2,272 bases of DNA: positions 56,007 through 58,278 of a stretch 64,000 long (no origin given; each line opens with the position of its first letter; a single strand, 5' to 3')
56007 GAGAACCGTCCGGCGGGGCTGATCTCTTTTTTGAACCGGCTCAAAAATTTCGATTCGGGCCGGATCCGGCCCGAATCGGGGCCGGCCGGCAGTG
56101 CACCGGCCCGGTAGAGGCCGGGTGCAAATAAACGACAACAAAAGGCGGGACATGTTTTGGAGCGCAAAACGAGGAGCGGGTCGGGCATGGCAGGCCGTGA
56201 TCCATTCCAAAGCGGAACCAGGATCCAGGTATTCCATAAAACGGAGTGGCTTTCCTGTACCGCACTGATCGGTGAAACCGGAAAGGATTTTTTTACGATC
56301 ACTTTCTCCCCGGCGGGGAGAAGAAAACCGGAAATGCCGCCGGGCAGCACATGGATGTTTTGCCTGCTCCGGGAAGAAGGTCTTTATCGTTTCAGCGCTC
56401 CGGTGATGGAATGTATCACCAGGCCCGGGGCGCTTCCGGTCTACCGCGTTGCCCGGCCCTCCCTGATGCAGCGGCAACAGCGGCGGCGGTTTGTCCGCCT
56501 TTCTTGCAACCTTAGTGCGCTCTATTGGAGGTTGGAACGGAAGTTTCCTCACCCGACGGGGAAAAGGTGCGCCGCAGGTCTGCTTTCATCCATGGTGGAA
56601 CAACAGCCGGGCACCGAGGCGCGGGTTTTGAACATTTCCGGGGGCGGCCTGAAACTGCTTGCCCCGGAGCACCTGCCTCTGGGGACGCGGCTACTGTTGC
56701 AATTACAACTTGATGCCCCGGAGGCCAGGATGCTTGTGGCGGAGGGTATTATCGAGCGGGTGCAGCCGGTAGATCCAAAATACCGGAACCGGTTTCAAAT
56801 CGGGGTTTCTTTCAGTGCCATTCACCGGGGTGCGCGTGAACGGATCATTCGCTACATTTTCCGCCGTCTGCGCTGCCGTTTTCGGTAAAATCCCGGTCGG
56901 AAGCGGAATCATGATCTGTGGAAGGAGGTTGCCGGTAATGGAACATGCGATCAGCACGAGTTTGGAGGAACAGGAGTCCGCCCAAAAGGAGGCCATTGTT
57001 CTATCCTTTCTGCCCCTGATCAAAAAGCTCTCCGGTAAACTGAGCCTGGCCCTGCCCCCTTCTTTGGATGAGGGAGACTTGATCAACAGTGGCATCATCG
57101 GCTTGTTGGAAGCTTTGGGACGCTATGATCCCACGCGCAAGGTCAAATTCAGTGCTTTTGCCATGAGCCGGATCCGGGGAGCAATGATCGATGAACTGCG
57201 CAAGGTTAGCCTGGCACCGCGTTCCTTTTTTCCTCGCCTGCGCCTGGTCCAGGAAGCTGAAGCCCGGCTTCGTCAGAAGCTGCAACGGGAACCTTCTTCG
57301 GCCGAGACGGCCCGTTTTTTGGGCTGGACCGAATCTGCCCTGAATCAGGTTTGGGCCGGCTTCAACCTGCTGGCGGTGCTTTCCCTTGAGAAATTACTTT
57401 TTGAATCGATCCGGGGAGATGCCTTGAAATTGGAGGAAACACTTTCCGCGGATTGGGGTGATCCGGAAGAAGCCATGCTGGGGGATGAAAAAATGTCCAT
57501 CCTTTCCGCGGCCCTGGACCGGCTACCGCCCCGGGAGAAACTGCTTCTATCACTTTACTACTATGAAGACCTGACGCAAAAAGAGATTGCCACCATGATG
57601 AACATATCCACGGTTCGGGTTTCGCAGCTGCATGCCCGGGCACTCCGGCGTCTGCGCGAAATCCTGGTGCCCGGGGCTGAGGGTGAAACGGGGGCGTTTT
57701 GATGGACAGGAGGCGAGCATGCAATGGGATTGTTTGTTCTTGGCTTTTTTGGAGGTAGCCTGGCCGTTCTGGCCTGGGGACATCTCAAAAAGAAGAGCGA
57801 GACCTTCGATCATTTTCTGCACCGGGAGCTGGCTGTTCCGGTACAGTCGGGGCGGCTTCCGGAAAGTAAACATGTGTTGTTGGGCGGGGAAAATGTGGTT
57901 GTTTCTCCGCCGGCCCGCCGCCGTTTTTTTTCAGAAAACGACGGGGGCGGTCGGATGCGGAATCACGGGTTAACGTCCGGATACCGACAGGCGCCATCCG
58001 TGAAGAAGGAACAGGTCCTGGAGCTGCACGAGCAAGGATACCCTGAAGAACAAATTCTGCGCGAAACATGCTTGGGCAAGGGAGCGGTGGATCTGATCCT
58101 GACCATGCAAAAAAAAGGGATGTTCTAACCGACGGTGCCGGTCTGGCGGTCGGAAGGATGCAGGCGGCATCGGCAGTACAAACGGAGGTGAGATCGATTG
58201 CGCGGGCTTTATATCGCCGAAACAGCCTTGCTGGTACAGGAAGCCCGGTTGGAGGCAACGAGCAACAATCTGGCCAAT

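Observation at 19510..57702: Complete c-di-GMP circuit embedded in the motility regulon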

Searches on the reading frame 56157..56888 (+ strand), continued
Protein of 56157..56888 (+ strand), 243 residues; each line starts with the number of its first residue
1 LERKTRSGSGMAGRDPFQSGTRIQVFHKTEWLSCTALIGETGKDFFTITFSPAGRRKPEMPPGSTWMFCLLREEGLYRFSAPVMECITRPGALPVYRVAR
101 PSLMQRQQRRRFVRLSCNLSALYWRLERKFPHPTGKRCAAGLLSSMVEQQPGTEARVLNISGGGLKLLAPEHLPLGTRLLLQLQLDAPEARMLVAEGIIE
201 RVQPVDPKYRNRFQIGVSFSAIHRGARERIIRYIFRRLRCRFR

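Call 40: fold_search(model_id=the predicted structure, library=pdb)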
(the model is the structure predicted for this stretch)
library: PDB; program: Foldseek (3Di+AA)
matches with E <= 10: 997; with E <= 0.001: 36
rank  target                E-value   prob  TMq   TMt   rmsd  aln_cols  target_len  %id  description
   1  5vx6_B                1.3e-11  1.00  0.43  0.47  15.0       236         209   16  Structure of Bacillus subtilis Inhibitor of motility (MotI/DgrA) (released 2017-11-22)
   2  5vx6_A                4.0e-11  1.00  0.44  0.49  12.7       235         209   16  Structure of Bacillus subtilis Inhibitor of motility (MotI/DgrA) (released 2017-11-22)
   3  5kgo_A                6.0e-10  1.00  0.38  0.40  15.2       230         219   16  Structure of K. pneumonia MrkH-c-di-GMP complex (released 2016-08-17)
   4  5ked_A                6.6e-10  1.00  0.43  0.43  13.3       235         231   18  Structure of the 2.65 Angstrom P2(1) crystal of K. pneumonia MrkH (released 2016-08-17)
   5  5kgo_D                8.1e-10  1.00  0.40  0.41  16.8       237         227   17  Structure of K. pneumonia MrkH-c-di-GMP complex (released 2016-08-17)
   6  2rde_A                9.0e-10  1.00  0.36  0.37  14.1       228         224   13  Crystal structure of VCA0042 complexed with c-di-GMP (released 2007-10-30)
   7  5kec_D                1.5e-09  1.00  0.39  0.41  13.5       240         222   17  Structure of K. pneumonia MrkH in its apo state. (released 2016-08-17)
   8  5ejl                  1.6e-09  1.00  0.35  0.34  15.5       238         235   18  MrkH, A novel c-di-GMP dependence transcription regulatory factor. (released 2016-10-19)
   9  5kec_A                2.1e-09  1.00  0.41  0.41  13.5       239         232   18  Structure of K. pneumonia MrkH in its apo state. (released 2016-08-17)
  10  5ked_B                3.0e-09  1.00  0.41  0.42  13.6       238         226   17  Structure of the 2.65 Angstrom P2(1) crystal of K. pneumonia MrkH (released 2016-08-17)
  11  1yln                  1.3e-08  1.00  0.36  0.37   9.3       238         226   13  The Crystal Structure of the Protein of Unknown Function VCA0042 from Vibrio cholerae O1 (released 2005-03-08)
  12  2rde_B                1.3e-08  1.00  0.32  0.34  13.9       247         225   14  Crystal structure of VCA0042 complexed with c-di-GMP (released 2007-10-30)
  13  3kyg_A                3.7e-08  1.00  0.34  0.35  12.1       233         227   14  Crystal structure of VCA0042 (L135R) complexed with c-di-GMP (released 2010-04-14)
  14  3kyf                  4.1e-08  1.00  0.40  0.40  13.8       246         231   11  Crystal structure of P4397 complexed with c-di-GMP (released 2010-04-14)
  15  5y6f                  5.5e-08  1.00  0.39  0.40  15.9       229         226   12  Crystal structure of YcgR in complex with c-di-GMP from Escherichia coli (released 2018-07-18)
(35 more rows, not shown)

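Call 97: search_solved_structures(query=A2, max_evalue=0.01, show_alignments=1)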
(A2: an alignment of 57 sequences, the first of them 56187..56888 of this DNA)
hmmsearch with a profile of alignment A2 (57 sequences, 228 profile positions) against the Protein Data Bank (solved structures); distinct sequences matched with E-value up to 0.01: 7.
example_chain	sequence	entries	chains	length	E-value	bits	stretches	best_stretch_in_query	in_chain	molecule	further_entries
5vx6_A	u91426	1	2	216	2.1e-20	76.2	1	10-225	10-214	Uncharacterized protein YpfA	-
2gjg_A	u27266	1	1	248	0.00044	22.8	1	14-226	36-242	hypothetical protein PP4397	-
7lkq_B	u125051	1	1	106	0.0006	22.4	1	143-204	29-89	Type IV fimbriae assembly protein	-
3cnr_A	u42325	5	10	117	0.00079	22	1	143-204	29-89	Type IV fimbriae assembly protein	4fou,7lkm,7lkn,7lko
3kyf_A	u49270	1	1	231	0.0021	20.6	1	14-223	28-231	Putative uncharacterized protein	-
3dsg_A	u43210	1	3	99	0.0065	19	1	146-204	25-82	Type IV fimbriae assembly protein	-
4f48_B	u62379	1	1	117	0.009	18.5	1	146-204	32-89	Type IV fimbriae assembly protein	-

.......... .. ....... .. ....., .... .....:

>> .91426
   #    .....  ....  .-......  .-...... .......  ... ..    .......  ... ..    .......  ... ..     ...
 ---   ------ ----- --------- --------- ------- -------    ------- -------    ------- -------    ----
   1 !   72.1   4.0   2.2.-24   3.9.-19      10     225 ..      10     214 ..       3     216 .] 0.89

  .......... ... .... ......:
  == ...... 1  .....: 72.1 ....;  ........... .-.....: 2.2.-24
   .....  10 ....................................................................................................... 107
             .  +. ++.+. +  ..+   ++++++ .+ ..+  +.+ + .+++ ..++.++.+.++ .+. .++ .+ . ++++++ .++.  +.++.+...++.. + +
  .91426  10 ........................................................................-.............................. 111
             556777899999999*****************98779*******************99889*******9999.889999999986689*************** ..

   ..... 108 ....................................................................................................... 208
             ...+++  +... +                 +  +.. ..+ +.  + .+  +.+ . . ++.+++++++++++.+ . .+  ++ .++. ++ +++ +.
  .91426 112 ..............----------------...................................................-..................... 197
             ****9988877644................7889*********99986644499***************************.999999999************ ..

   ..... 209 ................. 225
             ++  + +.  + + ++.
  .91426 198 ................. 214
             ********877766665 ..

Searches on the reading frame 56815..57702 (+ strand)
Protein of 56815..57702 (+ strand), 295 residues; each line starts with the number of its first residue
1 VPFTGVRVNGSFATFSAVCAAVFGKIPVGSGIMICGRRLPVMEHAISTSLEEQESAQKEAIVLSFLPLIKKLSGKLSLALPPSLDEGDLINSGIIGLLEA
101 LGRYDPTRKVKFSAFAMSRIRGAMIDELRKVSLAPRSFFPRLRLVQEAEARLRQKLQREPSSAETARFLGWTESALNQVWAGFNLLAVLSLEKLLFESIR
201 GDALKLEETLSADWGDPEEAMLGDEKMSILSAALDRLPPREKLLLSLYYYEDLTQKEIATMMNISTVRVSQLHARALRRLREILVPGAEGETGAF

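Call 3: search_protein_families(library=pfam, proteins=[window:56815-57702:+])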
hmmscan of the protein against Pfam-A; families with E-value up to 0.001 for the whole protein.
window:56815-57702:+ (295 aa): 4 families
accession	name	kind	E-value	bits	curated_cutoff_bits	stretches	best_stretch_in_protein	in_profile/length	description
PF04545.22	Sigma70_r4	-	3e-20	71.9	24.1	1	233-282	1-50/50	Sigma-70, region 4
PF08281.18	Sigma70_r4_2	-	2.7e-13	49.8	25.7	1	230-280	4-54/54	Sigma-70, region 4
PF04542.20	Sigma70_r2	-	2.5e-12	46.9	24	1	63-130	3-67/71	Sigma-70 region 2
PF04539.22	Sigma70_r3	-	5.4e-07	30.1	25.3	1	142-179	3-40/78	Sigma-70 region 3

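Call 31: search_protein_families(library=ncbifam, proteins=[window:56938-57702:+], max_evalue=0.01)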
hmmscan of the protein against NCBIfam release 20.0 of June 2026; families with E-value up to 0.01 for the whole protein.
window:56938-57702:+ (254 aa): 103 families (the best 25 are shown)
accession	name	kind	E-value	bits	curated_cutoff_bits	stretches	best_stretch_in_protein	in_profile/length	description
TIGR02479.1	FliA_WhiG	subfamily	2.2e-61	207.5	189.6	1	21-243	2-223/224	FliA/WhiG family RNA polymerase sigma factor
NF004935.0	PRK06288.1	equivalog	3.5e-57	194.1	343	1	12-243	30-262/270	RNA polymerase sigma factor WhiG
NF005413.0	PRK06986.1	subfamily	4.3e-53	180.6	201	1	10-243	8-236/241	RNA polymerase sigma factor FliA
NF005809.0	PRK07670.1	equivalog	2.7e-47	161.4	326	1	10-243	18-250/255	FliA/WhiG family RNA polymerase sigma factor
NF004572.0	PRK05911.1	equivalog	1.3e-36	126.3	378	1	10-243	18-253/257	RNA polymerase sigma factor sigma-28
TIGR02937.1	sigma70-ECF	superfamily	1.4e-33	115.8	42.9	1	18-243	4-165/165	sigma-70 family RNA polymerase sigma factor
TIGR02980.1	SigBFG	subfamily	3.1e-31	108.8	234.35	1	15-242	3-225/227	SigB/SigF/SigG family RNA polymerase sigma factor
NF009091.0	PRK12427.1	equivalog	5.9e-28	98.1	339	1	16-243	16-231/233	FliA/WhiG family RNA polymerase sigma factor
NF005644.0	PRK07408.1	subfamily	3.4e-23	82.6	261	1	20-244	32-254/258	RNA polymerase sigma factor SigF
TIGR02885.1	spore_sigF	equivalog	9.6e-23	81.2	321.45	1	11-242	7-230/231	RNA polymerase sporulation sigma factor SigF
NF005514.0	PRK07122.1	subfamily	5.9e-22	78.1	372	1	12-243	37-263/264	RNA polymerase sigma factor SigF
NF004052.0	PRK05572.1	subfamily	1.1e-20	74.2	311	1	11-243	29-250/252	SigF/SigG family RNA polymerase sporulation sigma factor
TIGR02997.1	Sig70-cyanoRpoD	subfamily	8.4e-20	71.2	384.5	1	46-240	102-298/298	RNA polymerase sigma factor, RpoD/SigA family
TIGR02941.1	Sigma_B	equivalog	2.7e-19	69.7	315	1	8-242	22-252/255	RNA polymerase sigma factor SigB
NF006071.0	PRK08215.1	equivalog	8.8e-17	61.5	372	1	46-242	65-256/258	RNA polymerase sporulation sigma factor SigG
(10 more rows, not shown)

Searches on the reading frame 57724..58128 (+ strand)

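Call 5: search_protein_families(library=pfam, proteins=[window:57724-58128:+])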
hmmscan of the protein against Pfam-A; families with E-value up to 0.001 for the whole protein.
window:57724-58128:+ (134 aa): 1 family
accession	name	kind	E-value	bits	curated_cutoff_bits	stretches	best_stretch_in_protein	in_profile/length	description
PF19610.4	DUF6115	-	0.00056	20.7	27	1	92-127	97-132/134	Family of unknown function (DUF6115)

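Call 10: search_protein_families(library=pfam, proteins=[window:57724-58128:+], max_evalue=10)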
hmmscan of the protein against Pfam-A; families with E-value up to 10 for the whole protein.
window:57724-58128:+ (134 aa): 3 families
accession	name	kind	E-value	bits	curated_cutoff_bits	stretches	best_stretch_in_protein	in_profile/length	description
PF19610.4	DUF6115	-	0.00056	20.7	27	1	92-127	97-132/134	Family of unknown function (DUF6115)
PF02796.21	HTH_7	-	0.0083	16.7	23.8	1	92-116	5-32/45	Helix-turn-helix domain of resolvase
PF22943.2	HTH_68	-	0.095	12.8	27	1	97-123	9-35/45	Putative helix-turn-helix domain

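Call 31: search_protein_families(library=ncbifam, proteins=[window:57724-58128:+], max_evalue=0.01)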
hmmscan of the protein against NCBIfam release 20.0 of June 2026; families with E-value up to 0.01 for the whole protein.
window:57724-58128:+ (134 aa): 1 family
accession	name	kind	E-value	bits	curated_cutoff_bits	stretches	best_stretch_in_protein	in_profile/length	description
NF047515.1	SpiroCoCo_C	equivalog_domain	0.00053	19.2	125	1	89-126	276-313/313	SpiroCoCo family coiled-coil protein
